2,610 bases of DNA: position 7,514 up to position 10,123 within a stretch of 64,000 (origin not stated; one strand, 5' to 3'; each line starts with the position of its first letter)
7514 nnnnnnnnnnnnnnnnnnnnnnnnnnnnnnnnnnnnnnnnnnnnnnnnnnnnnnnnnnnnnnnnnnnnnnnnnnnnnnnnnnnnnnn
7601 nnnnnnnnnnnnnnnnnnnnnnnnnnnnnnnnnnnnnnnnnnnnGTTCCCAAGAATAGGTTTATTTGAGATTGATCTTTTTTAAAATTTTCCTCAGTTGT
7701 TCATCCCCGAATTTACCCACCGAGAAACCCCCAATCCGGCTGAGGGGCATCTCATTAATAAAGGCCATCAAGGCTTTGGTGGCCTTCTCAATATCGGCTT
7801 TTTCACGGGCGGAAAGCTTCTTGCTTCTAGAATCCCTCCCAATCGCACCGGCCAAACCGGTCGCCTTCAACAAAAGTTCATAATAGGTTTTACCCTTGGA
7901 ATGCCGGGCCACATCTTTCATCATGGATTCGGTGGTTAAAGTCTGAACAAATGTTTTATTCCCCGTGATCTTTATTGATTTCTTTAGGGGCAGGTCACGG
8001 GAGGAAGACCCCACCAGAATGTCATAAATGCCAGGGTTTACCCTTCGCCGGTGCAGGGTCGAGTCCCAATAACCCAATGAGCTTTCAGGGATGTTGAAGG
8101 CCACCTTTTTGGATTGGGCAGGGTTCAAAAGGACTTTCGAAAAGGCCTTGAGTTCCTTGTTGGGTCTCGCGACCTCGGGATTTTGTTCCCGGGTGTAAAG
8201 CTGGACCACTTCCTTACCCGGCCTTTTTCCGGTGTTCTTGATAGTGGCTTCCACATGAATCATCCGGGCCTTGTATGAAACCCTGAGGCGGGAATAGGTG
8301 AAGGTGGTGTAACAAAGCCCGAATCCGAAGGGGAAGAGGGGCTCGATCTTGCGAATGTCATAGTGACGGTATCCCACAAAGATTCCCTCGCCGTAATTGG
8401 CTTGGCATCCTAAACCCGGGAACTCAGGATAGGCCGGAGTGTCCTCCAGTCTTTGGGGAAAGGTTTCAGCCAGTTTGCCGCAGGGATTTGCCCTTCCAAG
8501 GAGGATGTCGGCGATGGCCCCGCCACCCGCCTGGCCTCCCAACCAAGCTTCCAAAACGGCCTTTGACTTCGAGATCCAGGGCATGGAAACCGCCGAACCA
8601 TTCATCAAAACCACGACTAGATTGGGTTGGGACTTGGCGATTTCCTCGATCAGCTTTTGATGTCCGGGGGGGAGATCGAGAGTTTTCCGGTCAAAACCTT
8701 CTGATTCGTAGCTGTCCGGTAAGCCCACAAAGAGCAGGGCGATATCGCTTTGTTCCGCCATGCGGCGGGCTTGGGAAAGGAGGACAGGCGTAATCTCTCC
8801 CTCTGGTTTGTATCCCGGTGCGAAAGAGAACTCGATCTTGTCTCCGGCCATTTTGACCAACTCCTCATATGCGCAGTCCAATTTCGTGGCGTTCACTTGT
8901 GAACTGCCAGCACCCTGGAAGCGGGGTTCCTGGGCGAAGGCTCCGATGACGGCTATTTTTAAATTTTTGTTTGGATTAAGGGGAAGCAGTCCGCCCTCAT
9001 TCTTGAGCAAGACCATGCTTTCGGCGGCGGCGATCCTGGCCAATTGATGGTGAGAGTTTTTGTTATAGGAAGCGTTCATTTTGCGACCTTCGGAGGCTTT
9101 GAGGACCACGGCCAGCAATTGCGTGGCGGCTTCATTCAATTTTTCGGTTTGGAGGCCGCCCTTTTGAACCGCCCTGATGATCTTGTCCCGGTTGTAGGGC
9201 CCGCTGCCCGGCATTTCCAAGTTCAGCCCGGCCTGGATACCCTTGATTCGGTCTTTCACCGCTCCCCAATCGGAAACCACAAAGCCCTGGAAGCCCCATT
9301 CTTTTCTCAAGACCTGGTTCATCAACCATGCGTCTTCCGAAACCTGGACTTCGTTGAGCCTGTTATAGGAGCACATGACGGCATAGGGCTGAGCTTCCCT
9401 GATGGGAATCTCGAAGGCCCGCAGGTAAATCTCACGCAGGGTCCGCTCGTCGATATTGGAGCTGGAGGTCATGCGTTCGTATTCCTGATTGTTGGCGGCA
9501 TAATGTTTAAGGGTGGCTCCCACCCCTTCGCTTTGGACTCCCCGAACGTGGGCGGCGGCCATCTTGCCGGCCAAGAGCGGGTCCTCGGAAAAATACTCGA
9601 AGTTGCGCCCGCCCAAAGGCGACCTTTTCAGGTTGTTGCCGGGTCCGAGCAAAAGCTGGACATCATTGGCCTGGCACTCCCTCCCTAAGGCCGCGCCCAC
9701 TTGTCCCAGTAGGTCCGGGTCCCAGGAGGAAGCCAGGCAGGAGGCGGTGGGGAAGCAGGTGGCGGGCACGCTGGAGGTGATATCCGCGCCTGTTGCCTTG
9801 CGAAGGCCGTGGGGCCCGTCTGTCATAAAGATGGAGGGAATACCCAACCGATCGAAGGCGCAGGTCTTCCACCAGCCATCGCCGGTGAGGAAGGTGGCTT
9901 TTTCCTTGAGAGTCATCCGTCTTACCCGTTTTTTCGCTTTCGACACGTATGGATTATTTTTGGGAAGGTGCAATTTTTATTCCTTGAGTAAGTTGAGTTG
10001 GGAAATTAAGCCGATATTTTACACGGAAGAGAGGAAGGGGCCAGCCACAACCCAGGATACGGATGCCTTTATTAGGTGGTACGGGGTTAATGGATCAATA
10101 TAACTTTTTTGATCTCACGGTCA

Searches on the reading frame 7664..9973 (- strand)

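Call 72: search_protein_families(library=pfam, proteins=[window:7664-9973:-], max_evalue=0.0001)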
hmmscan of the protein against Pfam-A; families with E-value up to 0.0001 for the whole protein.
window:7664-9973:- (770 aa): 3 families
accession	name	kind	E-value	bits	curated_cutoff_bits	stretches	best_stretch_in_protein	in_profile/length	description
PF01915.27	Glyco_hydro_3_C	-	7.6e-54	183.2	31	1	320-535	1-200/200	Glycosyl hydrolase family 3 C-terminal domain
PF00933.27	Glyco_hydro_3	-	3e-38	132.5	27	1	41-288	59-315/316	Glycosyl hydrolase family 3 N terminal domain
PF14310.12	Fn3-like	-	9.7e-23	80.5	25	1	588-658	1-71/71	Fibronectin type III-like domain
